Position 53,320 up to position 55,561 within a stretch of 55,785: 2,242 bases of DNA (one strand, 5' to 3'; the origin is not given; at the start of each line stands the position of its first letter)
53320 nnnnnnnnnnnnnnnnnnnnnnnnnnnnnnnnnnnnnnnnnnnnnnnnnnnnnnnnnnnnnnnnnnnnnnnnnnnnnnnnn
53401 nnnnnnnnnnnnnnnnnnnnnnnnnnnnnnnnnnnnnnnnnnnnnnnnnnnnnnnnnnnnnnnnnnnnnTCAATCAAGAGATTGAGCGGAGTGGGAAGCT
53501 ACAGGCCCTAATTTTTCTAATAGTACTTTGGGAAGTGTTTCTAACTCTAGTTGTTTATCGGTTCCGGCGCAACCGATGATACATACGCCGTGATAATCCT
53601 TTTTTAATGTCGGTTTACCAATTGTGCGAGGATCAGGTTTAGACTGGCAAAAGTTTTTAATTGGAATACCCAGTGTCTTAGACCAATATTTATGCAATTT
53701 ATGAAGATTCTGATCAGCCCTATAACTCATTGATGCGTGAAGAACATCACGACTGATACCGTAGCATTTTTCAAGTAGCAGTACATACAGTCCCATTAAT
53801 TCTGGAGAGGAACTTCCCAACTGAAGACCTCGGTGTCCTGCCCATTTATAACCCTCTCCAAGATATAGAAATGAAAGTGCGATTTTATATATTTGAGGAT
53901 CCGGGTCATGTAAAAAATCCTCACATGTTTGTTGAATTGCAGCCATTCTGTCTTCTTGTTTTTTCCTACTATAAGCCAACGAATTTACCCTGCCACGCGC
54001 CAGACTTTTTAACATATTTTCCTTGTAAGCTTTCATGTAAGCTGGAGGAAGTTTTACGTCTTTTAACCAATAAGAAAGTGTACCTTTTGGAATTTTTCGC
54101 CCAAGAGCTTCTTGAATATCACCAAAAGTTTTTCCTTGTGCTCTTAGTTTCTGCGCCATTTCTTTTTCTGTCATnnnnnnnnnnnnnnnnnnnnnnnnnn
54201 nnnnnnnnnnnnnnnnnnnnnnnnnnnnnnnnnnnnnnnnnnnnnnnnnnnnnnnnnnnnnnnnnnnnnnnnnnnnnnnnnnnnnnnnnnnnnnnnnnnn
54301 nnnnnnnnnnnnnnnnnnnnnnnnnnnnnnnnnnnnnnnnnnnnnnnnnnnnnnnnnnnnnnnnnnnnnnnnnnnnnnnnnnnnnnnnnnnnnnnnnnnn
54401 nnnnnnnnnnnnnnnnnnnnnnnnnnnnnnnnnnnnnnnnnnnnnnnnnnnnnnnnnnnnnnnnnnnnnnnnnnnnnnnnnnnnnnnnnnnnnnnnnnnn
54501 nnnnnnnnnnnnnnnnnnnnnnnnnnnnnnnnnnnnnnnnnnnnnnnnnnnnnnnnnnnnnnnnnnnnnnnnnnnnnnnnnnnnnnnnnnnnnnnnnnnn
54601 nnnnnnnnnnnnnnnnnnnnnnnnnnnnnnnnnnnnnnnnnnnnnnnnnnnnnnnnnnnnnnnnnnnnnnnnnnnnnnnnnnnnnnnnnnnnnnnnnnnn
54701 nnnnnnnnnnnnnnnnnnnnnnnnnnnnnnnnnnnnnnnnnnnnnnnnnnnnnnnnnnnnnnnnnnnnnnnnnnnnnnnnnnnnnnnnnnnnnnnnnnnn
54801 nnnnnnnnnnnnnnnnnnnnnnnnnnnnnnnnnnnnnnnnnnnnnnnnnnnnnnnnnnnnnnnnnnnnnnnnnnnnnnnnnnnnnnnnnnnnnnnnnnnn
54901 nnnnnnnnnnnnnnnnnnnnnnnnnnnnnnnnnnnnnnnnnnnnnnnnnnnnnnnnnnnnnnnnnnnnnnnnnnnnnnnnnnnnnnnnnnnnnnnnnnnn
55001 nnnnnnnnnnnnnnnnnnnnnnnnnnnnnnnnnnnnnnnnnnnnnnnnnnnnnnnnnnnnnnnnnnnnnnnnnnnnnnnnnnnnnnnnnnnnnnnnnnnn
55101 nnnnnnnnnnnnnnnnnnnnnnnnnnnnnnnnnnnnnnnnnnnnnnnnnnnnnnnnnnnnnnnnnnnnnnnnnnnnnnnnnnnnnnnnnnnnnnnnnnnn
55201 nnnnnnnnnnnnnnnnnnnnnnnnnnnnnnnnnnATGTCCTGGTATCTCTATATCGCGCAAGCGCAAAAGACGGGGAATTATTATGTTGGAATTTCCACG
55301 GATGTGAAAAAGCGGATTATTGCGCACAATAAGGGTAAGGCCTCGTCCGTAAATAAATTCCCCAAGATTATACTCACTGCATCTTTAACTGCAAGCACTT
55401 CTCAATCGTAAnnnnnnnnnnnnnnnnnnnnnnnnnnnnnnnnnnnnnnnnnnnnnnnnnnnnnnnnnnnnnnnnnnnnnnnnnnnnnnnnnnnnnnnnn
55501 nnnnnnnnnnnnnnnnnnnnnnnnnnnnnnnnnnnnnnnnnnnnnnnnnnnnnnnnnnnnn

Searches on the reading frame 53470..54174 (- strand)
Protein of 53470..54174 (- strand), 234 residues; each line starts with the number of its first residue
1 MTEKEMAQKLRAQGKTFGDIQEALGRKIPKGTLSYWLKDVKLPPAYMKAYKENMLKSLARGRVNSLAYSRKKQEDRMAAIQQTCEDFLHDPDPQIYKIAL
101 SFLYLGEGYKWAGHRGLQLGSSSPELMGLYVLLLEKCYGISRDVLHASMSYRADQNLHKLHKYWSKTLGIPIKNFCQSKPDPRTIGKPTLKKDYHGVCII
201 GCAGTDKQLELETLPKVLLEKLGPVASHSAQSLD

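Call 4: search_protein_families(library=pfam, proteins=[window:53470-54174:-], max_evalue=1)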
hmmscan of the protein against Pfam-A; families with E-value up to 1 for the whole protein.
window:53470-54174:- (234 aa): 3 families
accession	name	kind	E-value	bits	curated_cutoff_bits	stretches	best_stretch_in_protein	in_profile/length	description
PF25539.1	Bestrophin_2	-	0.012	15.6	27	1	6-101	128-219/288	Bacterial/Fungal Bestrophin protein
PF21982.2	RecX_HTH1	-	0.065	13.7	26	1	2-26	15-39/40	RecX, first three-helix domain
PF24294.1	Chromo_PTM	-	0.19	12.2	27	0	30-56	47-73/75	Membrane-bound transcription factor PTM, chromo domain-like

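Call 5: search_protein_families(library=ncbifam, proteins=[window:53470-54174:-], max_evalue=1)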
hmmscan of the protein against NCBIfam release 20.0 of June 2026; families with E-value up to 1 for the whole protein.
window:53470-54174:- (234 aa): 0 families

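Call 15: search_solved_structures(query=window:53470-54174:-, max_evalue=10)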
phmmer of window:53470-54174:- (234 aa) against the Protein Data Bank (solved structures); distinct sequences matched with E-value up to 10: 0.

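Call 34: search_protein_families(library=phrogs, proteins=[window:53470-54174:-], max_evalue=0.1)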
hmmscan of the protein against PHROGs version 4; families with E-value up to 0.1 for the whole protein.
window:53470-54174:- (234 aa): 0 families

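Call 64: find_homologous_proteins(query=window:53470-54174:-, max_evalue=0.001)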
Query window:53470-54174:- (234 aa): 82 proteins with E <= 0.001 among 355 candidates.
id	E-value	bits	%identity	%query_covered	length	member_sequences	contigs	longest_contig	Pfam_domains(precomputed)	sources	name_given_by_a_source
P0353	3.3e-133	460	88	97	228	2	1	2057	-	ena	-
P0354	3.9e-117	408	81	96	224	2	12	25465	-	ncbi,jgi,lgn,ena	jgi:hypothetical protein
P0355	1.5e-113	396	77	97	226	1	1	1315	-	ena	-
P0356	1.4e-109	383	78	96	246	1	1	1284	-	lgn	-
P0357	4.6e-88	312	65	95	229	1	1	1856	-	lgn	-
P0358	2.5e-60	222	50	90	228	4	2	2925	-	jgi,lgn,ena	-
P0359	1.9e-59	219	48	94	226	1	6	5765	-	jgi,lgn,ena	-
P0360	2.0e-59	219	48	94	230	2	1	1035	-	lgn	-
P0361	9.7e-59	216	49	94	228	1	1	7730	-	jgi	-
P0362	1.0e-58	216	49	94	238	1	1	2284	-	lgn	-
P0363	1.1e-58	216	49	90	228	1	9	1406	-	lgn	-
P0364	1.7e-58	216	48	94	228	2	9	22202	-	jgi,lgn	-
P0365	5.6e-58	214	48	94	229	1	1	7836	-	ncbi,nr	ncbi:MAG: hypothetical protein HY001_03300 [Candidatus Portnoybacteria bacterium]|nr:hypothetical pr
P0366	8.3e-58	213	48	92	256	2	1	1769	-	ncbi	-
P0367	1.2e-57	213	49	94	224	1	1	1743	-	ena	-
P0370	1.8e-57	212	47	95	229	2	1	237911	-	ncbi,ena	ncbi:MAG: hypothetical protein WC519_00110 [Parcubacteria group bacterium]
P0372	3.3e-57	211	47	92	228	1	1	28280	-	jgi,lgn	jgi:hypothetical protein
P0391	3.4e-54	202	46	90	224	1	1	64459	-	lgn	-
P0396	1.1e-53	200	45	91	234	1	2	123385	-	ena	-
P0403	5.4e-52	194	44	93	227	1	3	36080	-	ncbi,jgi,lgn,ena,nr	ncbi:hypothetical protein KKF60_01955 [Patescibacteria group bacterium]|nr:hypothetical protein [Pat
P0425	2.0e-44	170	40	95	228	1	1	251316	-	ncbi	-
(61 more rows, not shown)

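Call 66: find_encoding_contigs(protein=P0354, flank=2500, max_places=2)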
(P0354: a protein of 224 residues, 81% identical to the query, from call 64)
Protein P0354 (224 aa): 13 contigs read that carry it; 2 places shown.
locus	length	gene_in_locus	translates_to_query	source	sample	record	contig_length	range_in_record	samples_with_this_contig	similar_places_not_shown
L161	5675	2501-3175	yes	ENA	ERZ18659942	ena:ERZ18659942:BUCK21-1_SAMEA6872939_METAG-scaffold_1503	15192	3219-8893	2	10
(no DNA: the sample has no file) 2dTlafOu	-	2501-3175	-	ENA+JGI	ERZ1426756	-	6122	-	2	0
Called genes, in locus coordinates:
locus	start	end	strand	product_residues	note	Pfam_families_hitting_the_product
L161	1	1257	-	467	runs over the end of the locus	PF13522:GATase_6, PF13537:GATase_7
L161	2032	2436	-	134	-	PF05014:Nuc_deoxyrib_tr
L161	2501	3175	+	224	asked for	-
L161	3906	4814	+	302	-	-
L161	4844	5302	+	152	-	PF00293:NUDIX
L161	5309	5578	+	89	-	PF01541:GIY-YIG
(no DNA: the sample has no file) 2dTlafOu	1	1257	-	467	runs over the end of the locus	PF13522:GATase_6, PF13537:GATase_7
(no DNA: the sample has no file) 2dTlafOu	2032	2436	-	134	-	PF05014:Nuc_deoxyrib_tr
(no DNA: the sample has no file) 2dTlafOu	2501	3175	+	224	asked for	-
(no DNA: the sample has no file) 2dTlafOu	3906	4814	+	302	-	-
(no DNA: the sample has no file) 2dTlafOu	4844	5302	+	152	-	PF00293:NUDIX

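Call 67: find_encoding_contigs(protein=P0364, flank=2500, max_places=1)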
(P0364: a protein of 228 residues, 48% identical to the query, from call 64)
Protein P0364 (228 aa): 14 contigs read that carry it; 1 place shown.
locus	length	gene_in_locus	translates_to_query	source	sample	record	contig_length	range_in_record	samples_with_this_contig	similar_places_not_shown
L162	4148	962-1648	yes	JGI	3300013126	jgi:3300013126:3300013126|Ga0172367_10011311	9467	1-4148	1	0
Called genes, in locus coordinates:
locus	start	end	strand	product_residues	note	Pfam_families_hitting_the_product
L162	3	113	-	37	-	?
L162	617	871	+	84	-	PF18893:DUF5652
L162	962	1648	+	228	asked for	-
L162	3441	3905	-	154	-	-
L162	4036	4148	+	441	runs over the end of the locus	PF00376:MerR (weak), PF01326:PPDK_N, PF00391:PEP-utilizers (weak)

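Call 68: find_encoding_contigs(protein=P0370, flank=2500, max_places=1)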
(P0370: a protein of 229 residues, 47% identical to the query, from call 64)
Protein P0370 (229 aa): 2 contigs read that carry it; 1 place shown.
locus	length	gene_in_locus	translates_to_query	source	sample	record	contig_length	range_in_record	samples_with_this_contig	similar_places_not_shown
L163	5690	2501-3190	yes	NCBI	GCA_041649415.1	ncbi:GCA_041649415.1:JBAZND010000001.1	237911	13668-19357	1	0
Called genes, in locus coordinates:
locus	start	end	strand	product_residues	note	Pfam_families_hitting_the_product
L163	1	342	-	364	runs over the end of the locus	PF00932:LTD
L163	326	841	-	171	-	PF00717:Peptidase_S24 (weak)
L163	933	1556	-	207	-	-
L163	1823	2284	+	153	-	-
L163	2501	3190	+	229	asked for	-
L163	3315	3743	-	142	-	PF00041:fn3 (weak)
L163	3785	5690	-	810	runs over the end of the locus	PF00133:tRNA-synt_1, PF09334:tRNA-synt_1g, PF13603:tRNA-synt_1_2, PF00133:tRNA-synt_1, PF09334:tRNA-synt_1g, PF08264:Anticodon_1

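Call 69: find_encoding_contigs(protein=P0372, flank=2500, max_places=1)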
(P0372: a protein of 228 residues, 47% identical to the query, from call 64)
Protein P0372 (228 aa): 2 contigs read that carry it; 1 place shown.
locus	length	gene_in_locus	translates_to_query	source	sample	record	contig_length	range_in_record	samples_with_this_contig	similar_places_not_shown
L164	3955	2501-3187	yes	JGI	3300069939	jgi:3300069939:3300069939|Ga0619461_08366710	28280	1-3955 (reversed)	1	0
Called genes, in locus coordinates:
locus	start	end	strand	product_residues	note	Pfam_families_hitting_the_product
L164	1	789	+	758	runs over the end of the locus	PF10060:DUF2298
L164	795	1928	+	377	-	PF01098:FTSW_RODA_SPOVE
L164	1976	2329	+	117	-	-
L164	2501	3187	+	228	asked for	-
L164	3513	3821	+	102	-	-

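Call 70: find_encoding_contigs(protein=P0391, flank=2500, max_places=1)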
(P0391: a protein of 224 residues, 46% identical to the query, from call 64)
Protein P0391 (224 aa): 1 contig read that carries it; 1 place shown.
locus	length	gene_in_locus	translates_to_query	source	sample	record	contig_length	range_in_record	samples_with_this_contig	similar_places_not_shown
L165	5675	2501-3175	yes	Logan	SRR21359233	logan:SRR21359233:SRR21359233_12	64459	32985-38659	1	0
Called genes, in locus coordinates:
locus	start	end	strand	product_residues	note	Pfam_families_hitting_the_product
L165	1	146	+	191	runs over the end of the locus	PF03729:DUF308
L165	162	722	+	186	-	PF03729:DUF308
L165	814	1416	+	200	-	-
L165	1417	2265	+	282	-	PF17827:PrmC_N, PF05175:MTS, PF13847:Methyltransf_31, PF08241:Methyltransf_11 (weak), PF08242:Methyltransf_12 (weak), PF13649:Methyltransf_25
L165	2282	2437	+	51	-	-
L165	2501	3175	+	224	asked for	-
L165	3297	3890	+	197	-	PF00300:His_Phos_1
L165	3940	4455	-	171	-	-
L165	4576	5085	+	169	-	PF12385:Peptidase_C70 (weak), PF13529:Peptidase_C39_2, PF03412:Peptidase_C39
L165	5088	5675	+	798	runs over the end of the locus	PF00133:tRNA-synt_1, PF09334:tRNA-synt_1g, PF13603:tRNA-synt_1_2, PF00133:tRNA-synt_1, PF08264:Anticodon_1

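Call 71: find_encoding_contigs(protein=P0396, flank=2500, max_places=1)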
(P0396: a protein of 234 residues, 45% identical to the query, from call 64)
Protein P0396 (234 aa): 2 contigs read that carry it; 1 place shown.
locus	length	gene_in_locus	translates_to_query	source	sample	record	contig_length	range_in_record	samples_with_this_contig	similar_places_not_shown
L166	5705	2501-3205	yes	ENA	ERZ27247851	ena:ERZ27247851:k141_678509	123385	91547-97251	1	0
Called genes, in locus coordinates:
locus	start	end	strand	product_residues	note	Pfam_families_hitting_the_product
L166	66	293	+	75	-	-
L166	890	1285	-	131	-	-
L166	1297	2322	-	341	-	PF00089:Trypsin, PF13365:Trypsin_2, PF13180:PDZ_2, PF17820:PDZ_6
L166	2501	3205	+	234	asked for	-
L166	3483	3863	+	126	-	PF14584:DUF4446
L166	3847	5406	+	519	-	PF00009:GTP_EFTU, PF00025:Arf (weak), PF00071:Ras, PF01926:MMR_HSR1, PF02421:FeoB_N, PF08477:Roc (weak), PF22042:EF-G_D2, PF11987:IF-2, +1 more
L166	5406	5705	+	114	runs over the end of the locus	PF02033:RBFA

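Call 72: find_encoding_contigs(protein=P0403, flank=2500, max_places=1)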
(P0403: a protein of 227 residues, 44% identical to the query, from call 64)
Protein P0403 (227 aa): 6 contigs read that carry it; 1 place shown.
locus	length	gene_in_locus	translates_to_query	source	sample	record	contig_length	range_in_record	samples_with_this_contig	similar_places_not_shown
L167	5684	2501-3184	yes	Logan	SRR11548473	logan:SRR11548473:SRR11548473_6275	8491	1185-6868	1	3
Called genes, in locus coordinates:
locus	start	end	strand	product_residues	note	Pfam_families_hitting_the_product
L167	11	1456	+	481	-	PF01875:Memo, PF01871:AMMECR1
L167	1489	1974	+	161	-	-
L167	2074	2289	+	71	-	PF12797:Fer4_2 (weak), PF12837:Fer4_6, PF13237:Fer4_10 (weak), PF00037:Fer4 (weak), PF13459:Fer4_15, PF13370:Fer4_13, PF12800:Fer4_4 (weak), PF12838:Fer4_7, +1 more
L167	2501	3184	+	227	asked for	-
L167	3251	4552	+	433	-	PF00275:EPSP_synthase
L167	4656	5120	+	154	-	PF14584:DUF4446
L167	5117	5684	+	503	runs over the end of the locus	PF00009:GTP_EFTU, PF00025:Arf (weak), PF00071:Ras (weak), PF01926:MMR_HSR1, PF08477:Roc (faint), PF22042:EF-G_D2, PF11987:IF-2, PF14578:GTP_EFTU_D4 (weak), +1 more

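Call 73: find_encoding_contigs(protein=P0425, flank=2500, max_places=1)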
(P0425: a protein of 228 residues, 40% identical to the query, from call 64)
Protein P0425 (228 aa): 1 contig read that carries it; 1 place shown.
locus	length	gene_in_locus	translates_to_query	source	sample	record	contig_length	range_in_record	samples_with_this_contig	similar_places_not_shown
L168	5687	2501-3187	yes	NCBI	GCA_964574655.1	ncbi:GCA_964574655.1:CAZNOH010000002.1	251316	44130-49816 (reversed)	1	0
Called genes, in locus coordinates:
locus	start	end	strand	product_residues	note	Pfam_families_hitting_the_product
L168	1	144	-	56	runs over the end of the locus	-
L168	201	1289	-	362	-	PF00933:Glyco_hydro_3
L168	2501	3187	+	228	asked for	-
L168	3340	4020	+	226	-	PF00849:PseudoU_synth_2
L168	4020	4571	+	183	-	PF02224:Cytidylate_kin (faint), PF13189:Cytidylate_kin2, PF13207:AAA_17, PF13238:AAA_18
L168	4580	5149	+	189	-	PF01245:Ribosomal_L19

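Call 97: search_protein_families(library=padloc, proteins=[window:53470-54174:-], max_evalue=0.01)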
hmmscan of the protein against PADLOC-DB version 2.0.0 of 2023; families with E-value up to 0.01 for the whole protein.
window:53470-54174:- (234 aa): 1 family
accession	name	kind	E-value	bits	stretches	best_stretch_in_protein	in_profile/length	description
PDLC04133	mad1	-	0.0049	15.1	1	16-47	7-36/60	mads_1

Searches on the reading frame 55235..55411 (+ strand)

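Call 98: search_protein_families(library=pfam, proteins=[window:55235-55411:+], max_evalue=0.01)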
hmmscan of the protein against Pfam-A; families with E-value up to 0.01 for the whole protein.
window:55235-55411:+ (58 aa): 1 family
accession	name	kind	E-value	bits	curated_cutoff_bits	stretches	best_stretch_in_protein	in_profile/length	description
PF01541.30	GIY-YIG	-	9.7e-08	32.7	22.6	1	3-40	2-39/78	GIY-YIG catalytic domain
